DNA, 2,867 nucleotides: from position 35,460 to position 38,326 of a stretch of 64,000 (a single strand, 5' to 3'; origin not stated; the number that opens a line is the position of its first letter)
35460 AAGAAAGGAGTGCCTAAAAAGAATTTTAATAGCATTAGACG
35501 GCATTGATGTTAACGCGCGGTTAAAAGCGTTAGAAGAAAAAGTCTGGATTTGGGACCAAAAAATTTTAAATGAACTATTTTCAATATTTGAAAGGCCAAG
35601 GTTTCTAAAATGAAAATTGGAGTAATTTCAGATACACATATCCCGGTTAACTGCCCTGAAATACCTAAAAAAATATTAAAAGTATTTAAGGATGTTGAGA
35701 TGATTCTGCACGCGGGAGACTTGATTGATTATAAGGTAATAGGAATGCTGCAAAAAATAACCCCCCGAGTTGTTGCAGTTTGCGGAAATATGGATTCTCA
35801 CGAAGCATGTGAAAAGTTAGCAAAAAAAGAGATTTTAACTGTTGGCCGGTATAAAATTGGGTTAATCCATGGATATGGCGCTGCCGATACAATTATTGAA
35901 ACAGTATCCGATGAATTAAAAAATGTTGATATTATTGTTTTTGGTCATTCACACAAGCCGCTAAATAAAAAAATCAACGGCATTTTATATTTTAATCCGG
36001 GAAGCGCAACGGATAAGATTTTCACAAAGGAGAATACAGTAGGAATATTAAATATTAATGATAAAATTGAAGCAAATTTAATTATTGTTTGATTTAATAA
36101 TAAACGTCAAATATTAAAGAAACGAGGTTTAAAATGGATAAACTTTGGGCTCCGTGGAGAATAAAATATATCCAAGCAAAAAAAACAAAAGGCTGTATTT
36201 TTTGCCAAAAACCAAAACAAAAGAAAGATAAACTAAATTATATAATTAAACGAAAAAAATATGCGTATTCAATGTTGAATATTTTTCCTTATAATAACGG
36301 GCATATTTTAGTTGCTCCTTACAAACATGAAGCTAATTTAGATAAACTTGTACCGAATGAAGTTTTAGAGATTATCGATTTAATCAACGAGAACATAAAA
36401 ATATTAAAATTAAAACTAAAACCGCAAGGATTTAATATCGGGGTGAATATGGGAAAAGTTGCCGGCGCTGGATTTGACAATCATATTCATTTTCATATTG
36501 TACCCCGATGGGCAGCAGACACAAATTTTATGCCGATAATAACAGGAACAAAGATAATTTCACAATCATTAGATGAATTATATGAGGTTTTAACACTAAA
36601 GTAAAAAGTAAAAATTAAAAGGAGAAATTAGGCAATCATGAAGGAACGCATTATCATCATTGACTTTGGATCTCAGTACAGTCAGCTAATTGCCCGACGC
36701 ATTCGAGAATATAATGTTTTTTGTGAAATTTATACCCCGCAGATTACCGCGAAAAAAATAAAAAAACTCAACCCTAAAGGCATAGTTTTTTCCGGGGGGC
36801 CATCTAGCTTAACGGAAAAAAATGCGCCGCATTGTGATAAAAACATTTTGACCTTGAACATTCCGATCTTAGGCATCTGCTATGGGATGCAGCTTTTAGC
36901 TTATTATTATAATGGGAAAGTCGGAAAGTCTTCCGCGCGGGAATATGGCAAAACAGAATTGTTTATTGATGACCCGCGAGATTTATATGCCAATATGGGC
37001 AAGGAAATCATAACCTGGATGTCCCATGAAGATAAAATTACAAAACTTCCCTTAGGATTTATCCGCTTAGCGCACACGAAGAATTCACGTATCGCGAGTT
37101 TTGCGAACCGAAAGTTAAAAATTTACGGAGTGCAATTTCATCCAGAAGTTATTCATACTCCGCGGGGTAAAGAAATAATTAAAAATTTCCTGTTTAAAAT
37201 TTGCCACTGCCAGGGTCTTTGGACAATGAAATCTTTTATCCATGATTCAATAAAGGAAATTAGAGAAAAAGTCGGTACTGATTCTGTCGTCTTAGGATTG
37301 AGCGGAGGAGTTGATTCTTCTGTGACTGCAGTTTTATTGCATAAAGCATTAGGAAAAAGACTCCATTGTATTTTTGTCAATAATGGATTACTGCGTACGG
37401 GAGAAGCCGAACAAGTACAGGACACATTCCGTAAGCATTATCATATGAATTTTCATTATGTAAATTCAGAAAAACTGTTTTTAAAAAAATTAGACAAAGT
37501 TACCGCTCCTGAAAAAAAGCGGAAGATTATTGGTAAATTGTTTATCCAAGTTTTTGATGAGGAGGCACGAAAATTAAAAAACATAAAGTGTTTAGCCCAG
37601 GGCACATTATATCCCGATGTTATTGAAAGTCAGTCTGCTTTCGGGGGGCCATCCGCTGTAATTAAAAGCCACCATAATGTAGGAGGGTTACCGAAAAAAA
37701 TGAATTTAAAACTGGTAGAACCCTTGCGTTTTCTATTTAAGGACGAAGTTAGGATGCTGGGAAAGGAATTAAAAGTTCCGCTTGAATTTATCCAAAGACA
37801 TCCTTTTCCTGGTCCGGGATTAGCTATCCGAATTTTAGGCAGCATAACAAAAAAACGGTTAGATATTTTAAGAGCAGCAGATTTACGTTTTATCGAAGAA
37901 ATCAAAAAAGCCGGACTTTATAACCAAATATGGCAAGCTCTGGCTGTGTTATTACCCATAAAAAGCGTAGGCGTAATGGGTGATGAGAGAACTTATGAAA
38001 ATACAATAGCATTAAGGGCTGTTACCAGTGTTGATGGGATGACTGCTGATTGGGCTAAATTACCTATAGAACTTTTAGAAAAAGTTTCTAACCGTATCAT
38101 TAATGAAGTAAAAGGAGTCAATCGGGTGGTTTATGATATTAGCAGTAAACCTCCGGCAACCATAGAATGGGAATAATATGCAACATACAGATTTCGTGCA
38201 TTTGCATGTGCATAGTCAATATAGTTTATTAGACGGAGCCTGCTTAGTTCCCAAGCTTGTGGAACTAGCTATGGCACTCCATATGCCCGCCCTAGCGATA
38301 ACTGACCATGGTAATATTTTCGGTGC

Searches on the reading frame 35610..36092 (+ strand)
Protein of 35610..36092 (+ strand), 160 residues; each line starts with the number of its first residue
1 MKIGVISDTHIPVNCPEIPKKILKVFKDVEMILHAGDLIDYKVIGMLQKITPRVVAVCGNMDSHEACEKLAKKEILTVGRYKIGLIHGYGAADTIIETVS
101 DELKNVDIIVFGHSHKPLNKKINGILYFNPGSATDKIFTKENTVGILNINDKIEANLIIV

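Call 12: search_protein_families(library=pfam, proteins=[window:35610-36092:+])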
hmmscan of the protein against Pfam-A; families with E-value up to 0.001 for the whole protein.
window:35610-36092:+ (160 aa): 2 families
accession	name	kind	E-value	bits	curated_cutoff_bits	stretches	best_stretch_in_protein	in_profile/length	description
PF12850.12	Metallophos_2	-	6.1e-36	124.2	27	1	1-151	1-153/154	Calcineurin-like phosphoesterase superfamily domain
PF00149.33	Metallophos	-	8.9e-12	46.3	21.5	1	1-73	1-82/191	Calcineurin-like phosphoesterase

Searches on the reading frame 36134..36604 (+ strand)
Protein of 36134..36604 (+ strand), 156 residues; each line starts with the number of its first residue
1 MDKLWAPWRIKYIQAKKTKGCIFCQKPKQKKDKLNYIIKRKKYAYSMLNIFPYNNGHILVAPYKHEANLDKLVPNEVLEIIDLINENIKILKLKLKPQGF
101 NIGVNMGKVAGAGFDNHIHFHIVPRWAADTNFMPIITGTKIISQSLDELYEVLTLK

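Call 12: search_protein_families(library=pfam, proteins=[window:36134-36604:+])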
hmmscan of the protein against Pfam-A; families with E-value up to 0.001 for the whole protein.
window:36134-36604:+ (156 aa): 2 families
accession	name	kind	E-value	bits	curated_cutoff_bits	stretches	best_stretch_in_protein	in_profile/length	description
PF01230.28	HIT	-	3.1e-12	47.4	21.5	1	37-125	8-95/98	HIT domain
PF04677.20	CwfJ_C_1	-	0.00032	21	21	1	15-80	8-71/122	Protein similar to CwfJ C-terminus 1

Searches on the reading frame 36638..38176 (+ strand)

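Call 12: search_protein_families(library=pfam, proteins=[window:36638-38176:+])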
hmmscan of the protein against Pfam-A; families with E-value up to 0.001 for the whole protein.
window:36638-38176:+ (512 aa): 8 families
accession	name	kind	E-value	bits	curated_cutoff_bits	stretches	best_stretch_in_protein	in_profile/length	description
PF00117.34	GATase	-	2.8e-48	164.5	22.8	1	7-187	2-189/190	Glutamine amidotransferase class-I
PF00958.27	GMP_synt_C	-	1.1e-47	160.5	27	1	420-511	1-92/92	GMP synthase C terminal domain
PF02540.23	NAD_synthase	-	5.7e-12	45.7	21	1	201-243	5-47/242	NAD synthase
PF07722.19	Peptidase_C26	-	9.4e-07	29.3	20.5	1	69-170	100-219/219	Peptidase C26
PF03054.22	tRNA_Me_trans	-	0.0002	21.5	20.6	1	216-249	2-34/202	tRNA methyl transferase HUP domain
PF01507.26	PAPS_reduct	-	0.00045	20.7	22.5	1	217-294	2-77/175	Phosphoadenosine phosphosulfate reductase domain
PF06508.19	QueC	-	0.00066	19.7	22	0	217-278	2-61/210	Queuosine biosynthesis protein QueC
PF02568.20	ThiI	-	0.00092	19.3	20.5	0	215-322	4-115/197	Thiamine biosynthesis protein (ThiI)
